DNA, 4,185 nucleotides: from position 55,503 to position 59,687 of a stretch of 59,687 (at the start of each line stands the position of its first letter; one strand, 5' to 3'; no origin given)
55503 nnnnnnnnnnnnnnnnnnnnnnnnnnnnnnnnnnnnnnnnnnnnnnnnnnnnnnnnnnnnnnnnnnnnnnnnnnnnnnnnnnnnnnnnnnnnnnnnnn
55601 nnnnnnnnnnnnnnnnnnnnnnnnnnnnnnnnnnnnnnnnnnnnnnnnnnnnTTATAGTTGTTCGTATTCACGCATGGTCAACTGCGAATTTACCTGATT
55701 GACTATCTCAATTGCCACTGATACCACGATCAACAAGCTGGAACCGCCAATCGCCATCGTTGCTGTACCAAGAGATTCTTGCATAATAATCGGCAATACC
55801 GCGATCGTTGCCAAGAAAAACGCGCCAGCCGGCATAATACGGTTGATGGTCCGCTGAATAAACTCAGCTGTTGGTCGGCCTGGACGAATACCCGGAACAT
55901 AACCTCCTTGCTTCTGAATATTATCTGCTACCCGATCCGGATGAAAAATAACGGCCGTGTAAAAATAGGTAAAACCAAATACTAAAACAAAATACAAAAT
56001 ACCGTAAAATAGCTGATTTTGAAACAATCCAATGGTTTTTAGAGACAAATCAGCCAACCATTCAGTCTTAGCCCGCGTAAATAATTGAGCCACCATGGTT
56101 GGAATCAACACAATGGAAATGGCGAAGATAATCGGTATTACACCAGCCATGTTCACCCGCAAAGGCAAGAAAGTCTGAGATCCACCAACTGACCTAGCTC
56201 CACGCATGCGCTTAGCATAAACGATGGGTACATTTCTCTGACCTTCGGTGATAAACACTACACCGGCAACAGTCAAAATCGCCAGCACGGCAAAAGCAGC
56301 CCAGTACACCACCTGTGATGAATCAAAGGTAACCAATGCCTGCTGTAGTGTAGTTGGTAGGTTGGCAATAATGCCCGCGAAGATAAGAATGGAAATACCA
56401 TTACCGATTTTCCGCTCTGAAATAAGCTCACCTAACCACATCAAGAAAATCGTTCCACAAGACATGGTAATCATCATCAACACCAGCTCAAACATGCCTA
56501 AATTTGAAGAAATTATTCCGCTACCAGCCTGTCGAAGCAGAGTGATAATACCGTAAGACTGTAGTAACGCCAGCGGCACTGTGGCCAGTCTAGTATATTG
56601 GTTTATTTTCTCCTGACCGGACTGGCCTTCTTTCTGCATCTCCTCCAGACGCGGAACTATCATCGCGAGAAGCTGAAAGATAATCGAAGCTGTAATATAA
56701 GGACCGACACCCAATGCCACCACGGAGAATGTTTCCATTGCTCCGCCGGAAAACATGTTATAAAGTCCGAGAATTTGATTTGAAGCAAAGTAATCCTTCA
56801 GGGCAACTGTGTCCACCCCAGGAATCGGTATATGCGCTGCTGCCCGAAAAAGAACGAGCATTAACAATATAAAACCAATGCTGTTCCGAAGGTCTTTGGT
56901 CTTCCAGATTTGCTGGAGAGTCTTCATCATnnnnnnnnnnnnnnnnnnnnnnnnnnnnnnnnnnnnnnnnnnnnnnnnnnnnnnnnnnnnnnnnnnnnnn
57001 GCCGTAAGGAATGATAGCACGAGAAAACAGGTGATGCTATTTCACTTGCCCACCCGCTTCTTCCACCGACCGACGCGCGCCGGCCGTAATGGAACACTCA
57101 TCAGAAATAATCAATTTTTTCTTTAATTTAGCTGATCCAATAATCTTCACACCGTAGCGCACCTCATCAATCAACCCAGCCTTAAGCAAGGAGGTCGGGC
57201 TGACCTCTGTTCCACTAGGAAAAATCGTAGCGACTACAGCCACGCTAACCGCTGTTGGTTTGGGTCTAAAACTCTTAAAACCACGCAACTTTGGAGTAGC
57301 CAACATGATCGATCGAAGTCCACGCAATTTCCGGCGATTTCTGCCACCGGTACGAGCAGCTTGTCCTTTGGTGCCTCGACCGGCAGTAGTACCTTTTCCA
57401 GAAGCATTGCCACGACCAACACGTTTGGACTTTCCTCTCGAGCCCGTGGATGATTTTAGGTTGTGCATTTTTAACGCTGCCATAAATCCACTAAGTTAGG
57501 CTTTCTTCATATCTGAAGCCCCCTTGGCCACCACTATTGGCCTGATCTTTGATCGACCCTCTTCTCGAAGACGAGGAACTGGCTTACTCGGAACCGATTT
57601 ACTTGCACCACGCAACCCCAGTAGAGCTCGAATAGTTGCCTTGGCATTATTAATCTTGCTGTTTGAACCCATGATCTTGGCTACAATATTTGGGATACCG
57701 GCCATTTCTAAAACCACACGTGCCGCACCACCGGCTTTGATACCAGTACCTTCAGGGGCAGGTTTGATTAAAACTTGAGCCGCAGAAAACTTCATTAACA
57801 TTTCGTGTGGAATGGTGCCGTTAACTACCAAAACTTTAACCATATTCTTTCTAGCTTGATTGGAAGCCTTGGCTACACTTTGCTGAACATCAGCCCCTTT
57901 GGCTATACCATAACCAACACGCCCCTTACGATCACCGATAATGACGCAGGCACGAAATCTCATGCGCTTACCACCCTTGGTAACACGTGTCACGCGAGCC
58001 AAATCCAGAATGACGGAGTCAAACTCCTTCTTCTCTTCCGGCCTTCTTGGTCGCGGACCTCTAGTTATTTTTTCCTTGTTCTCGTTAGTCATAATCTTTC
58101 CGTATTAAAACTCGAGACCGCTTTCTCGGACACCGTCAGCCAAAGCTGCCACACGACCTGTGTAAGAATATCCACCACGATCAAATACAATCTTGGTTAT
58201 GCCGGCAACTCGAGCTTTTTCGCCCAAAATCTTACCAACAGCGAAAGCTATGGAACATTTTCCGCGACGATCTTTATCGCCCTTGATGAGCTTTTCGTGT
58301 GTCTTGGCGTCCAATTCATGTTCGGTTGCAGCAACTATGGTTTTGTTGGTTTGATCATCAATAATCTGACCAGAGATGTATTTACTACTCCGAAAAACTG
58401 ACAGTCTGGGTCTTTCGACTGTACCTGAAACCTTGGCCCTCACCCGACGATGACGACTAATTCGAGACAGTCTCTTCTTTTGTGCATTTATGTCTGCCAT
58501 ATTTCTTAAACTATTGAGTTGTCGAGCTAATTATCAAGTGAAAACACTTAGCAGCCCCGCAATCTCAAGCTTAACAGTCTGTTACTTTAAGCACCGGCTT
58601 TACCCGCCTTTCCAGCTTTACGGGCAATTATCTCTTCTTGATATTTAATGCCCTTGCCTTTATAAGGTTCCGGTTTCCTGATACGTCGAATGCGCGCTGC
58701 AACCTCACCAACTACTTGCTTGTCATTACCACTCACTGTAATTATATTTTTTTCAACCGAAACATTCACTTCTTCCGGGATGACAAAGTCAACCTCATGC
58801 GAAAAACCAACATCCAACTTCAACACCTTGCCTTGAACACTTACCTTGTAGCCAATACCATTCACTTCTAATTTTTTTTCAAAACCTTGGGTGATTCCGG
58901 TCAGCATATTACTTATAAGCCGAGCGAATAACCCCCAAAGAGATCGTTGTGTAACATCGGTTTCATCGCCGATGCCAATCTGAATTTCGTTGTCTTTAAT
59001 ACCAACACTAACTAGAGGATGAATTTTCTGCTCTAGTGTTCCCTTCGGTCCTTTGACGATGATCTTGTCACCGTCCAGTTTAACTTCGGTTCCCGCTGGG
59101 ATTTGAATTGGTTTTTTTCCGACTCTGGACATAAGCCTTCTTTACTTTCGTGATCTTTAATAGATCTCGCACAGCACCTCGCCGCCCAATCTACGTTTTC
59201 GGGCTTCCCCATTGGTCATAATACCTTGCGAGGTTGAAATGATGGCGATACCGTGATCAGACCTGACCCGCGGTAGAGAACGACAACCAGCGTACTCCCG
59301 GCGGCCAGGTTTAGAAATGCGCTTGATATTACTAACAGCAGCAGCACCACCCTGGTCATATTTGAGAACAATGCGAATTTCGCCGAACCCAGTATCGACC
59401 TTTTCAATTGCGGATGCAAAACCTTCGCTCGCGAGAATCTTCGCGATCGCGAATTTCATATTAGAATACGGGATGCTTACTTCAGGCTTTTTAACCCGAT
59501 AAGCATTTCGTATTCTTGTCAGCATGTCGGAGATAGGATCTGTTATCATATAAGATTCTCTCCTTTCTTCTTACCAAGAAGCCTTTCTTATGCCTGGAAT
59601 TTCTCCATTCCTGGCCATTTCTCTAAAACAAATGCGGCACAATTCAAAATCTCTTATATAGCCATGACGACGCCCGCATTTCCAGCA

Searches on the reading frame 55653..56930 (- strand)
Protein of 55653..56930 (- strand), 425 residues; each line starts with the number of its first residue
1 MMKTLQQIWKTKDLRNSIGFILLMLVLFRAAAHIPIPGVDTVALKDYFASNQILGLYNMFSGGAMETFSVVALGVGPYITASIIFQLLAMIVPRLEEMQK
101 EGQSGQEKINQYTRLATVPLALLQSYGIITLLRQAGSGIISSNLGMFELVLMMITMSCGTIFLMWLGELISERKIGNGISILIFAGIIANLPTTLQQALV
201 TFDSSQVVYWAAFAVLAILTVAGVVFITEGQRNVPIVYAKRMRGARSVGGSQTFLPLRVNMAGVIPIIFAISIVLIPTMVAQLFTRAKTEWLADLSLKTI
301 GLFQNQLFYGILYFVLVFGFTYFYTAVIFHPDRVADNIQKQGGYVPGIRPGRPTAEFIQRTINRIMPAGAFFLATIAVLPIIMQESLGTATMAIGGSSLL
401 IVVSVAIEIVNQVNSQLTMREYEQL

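Call 11: search_protein_families(library=pfam, proteins=[window:55653-56930:-], max_evalue=0.001)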
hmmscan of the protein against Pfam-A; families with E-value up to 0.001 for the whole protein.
window:55653-56930:- (425 aa): 1 family
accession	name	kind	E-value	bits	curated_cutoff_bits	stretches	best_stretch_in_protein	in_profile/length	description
PF00344.25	SecY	-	4.3e-103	345.3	32.2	1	69-410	1-306/306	SecY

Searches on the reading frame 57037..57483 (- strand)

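Call 11: search_protein_families(library=pfam, proteins=[window:57037-57483:-], max_evalue=0.001)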
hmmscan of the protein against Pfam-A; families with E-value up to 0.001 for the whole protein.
window:57037-57483:- (148 aa): 1 family
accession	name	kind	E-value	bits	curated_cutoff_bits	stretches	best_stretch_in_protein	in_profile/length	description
PF00828.25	Ribosomal_L27A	-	5.8e-09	36.7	21.5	1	79-147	2-71/72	Ribosomal proteins 50S-L15, 50S-L18e, 60S-L27A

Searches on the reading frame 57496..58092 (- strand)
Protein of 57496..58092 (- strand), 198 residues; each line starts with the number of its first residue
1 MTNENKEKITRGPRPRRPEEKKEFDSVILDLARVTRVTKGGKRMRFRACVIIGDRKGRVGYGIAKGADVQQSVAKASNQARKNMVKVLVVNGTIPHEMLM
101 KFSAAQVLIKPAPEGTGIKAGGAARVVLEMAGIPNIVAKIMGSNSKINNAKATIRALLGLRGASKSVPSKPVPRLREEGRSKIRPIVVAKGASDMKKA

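Call 11: search_protein_families(library=pfam, proteins=[window:57496-58092:-], max_evalue=0.001)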
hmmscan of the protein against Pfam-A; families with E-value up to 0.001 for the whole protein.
window:57496-58092:- (198 aa): 2 families
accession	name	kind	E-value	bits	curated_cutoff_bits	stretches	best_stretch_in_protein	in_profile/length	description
PF03719.21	Ribosomal_S5_C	-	3e-22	78.3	21.5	1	101-163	2-64/71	Ribosomal protein S5, C-terminal domain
PF00333.26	Ribosomal_S5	-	4.7e-22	78.2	27.1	1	26-87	3-64/65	Ribosomal protein S5, N-terminal domain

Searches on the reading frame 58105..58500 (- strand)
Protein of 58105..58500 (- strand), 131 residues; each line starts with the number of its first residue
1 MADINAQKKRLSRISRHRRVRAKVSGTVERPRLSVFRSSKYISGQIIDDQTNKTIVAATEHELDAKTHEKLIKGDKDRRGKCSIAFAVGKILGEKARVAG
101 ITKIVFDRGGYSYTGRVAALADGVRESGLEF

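Call 11: search_protein_families(library=pfam, proteins=[window:58105-58500:-], max_evalue=0.001)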
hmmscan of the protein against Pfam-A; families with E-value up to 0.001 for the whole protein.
window:58105-58500:- (131 aa): 1 family
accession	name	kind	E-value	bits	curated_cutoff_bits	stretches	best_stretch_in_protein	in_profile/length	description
PF00861.27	Ribosomal_L18p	-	4.7e-35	120.9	27.8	1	8-131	2-116/116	Ribosomal L18 of archaea, bacteria, mitoch. and chloroplast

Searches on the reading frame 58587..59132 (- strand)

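Call 11: search_protein_families(library=pfam, proteins=[window:58587-59132:-], max_evalue=0.001)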
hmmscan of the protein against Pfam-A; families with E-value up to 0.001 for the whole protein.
window:58587-59132:- (181 aa): 1 family
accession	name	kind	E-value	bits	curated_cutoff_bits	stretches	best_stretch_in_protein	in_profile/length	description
PF00347.28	Ribosomal_L6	-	1.2e-34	119.3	27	2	92-164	2-79/80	Ribosomal protein L6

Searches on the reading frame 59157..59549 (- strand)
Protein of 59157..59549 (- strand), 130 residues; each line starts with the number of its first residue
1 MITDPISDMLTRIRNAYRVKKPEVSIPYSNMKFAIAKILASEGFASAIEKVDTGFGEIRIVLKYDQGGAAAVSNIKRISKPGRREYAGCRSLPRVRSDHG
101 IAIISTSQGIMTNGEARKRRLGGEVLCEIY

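Call 11: search_protein_families(library=pfam, proteins=[window:59157-59549:-], max_evalue=0.001)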
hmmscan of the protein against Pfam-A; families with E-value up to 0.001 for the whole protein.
window:59157-59549:- (130 aa): 1 family
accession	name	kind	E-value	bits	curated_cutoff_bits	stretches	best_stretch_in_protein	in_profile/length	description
PF00410.24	Ribosomal_S8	-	4.1e-43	146.8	24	1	4-130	1-126/126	Ribosomal protein S8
